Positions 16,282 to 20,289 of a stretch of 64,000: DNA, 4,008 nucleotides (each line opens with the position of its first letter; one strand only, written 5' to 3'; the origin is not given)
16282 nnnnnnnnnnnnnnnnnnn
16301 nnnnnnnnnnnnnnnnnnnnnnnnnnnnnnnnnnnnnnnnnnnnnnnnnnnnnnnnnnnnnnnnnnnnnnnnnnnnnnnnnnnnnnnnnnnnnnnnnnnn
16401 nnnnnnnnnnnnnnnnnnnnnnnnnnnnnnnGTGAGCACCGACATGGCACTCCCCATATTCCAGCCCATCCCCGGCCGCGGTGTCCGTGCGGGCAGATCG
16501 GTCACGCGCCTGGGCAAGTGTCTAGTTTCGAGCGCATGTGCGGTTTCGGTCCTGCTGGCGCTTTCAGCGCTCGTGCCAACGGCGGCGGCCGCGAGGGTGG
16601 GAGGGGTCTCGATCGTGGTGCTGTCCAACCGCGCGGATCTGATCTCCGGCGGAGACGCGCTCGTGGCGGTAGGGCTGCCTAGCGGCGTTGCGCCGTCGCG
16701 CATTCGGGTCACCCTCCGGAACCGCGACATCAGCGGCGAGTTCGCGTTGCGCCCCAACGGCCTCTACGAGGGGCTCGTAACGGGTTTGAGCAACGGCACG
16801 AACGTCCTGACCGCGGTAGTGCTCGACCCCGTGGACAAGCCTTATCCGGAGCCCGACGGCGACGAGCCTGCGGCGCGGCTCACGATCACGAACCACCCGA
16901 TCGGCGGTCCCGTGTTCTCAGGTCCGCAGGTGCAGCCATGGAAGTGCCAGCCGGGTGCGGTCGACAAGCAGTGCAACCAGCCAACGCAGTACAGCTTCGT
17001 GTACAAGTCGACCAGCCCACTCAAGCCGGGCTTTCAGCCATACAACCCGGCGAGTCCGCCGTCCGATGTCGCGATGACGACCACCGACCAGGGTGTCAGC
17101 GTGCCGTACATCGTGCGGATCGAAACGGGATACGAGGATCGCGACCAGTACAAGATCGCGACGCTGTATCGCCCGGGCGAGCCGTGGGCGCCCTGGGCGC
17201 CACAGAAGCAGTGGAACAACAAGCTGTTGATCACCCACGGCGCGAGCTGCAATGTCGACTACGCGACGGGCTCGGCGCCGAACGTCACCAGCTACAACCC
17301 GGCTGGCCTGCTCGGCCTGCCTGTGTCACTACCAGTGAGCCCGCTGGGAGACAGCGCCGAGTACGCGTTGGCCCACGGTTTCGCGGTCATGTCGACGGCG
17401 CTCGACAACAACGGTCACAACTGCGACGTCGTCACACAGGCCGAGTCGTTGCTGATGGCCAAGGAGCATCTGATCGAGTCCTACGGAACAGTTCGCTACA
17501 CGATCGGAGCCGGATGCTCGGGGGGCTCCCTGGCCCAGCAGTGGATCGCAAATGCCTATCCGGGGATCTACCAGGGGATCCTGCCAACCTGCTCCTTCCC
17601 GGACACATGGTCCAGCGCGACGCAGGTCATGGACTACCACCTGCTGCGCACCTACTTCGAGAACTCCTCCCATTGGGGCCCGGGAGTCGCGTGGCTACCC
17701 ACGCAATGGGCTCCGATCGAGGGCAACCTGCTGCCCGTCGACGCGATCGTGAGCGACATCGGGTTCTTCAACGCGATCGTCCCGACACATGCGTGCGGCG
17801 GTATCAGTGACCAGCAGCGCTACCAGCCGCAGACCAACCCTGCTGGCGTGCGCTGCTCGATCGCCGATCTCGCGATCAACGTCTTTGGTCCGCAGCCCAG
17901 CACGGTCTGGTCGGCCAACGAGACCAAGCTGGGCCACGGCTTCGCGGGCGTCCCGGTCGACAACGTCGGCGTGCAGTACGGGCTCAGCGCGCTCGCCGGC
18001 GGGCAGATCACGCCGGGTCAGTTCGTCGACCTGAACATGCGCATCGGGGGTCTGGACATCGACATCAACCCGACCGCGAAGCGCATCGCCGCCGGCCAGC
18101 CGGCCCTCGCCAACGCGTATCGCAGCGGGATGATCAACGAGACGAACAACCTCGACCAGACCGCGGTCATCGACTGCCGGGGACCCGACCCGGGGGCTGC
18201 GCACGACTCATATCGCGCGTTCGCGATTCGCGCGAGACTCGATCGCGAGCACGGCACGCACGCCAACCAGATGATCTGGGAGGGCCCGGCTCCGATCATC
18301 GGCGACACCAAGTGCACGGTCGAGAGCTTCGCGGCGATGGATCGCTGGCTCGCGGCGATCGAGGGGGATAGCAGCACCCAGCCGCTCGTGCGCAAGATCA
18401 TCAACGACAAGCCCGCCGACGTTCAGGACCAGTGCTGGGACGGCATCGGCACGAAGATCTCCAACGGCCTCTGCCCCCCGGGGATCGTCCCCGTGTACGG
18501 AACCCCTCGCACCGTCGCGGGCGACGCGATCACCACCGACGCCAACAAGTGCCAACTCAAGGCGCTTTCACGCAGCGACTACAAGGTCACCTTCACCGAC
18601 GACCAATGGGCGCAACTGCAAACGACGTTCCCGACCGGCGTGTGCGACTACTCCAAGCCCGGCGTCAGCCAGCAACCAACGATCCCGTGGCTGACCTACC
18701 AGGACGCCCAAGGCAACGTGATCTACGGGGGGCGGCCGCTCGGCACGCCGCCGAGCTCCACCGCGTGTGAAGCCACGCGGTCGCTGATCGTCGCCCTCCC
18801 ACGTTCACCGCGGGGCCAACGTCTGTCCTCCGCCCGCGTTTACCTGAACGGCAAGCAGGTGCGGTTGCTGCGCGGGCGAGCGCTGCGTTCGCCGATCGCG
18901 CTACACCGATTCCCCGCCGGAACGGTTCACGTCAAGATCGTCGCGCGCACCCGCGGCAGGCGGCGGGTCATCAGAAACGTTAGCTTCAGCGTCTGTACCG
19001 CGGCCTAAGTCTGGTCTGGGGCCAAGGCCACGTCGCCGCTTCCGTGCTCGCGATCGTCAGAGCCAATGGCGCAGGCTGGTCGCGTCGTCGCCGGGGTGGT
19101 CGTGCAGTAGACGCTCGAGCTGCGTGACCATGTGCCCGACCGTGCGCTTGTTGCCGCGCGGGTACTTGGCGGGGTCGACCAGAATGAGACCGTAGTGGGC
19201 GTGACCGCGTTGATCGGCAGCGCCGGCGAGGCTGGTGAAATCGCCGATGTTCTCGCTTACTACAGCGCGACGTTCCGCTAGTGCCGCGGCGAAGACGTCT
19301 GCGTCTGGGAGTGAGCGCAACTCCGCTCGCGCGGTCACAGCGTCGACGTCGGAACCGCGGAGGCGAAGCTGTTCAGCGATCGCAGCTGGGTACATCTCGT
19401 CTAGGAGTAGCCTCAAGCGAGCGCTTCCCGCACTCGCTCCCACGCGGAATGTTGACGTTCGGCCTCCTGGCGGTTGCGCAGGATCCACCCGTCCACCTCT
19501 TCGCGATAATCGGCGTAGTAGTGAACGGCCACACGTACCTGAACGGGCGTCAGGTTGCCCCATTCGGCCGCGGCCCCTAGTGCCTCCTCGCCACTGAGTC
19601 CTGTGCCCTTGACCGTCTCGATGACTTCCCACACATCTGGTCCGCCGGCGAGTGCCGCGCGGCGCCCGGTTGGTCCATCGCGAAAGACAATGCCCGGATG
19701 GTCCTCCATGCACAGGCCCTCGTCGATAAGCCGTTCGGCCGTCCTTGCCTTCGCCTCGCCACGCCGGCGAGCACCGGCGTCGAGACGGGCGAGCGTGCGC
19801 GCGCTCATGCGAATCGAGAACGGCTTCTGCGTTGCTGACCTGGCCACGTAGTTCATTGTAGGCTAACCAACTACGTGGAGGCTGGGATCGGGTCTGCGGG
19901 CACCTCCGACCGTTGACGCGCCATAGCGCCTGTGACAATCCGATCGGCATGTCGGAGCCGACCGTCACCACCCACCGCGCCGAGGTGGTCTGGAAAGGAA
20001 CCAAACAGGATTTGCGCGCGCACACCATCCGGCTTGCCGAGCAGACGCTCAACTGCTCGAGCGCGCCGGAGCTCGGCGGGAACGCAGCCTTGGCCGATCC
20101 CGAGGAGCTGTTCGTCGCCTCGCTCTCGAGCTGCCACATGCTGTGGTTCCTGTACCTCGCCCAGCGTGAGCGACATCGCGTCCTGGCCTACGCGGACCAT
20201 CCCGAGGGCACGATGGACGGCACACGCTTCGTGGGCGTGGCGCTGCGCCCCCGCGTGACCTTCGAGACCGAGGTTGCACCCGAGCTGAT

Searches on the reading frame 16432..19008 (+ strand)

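Call 10: search_protein_families(library=pfam, proteins=[window:16432-19008:+])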
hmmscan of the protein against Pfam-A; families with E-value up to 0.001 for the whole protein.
window:16432-19008:+ (858 aa): 1 family
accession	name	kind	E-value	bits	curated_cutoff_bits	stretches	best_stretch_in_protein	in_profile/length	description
PF19878.5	DUF6351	-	4.6e-228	759.5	22.4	1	61-749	1-655/655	Tannase-like family of unknown function (DUF6351)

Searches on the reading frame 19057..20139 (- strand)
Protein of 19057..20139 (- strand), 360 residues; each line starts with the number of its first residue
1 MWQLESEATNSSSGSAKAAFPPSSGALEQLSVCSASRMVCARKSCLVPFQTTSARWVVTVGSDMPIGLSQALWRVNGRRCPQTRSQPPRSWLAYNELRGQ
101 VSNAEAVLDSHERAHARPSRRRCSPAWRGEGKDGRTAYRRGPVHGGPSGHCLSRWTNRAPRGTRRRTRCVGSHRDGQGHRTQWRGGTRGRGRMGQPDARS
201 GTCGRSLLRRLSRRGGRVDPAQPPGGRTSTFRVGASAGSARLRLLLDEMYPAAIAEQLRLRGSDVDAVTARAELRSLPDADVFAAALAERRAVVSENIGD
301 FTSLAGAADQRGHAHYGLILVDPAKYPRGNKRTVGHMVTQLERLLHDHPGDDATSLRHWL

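Call 10: search_protein_families(library=pfam, proteins=[window:19057-20139:-])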
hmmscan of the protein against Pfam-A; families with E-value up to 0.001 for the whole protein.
window:19057-20139:- (360 aa): 1 family
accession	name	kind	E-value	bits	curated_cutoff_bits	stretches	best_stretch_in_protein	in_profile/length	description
PF18480.7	DUF5615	-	1.2e-09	38.5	23.8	1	243-323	2-77/110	Domain of unknown function (DUF5615)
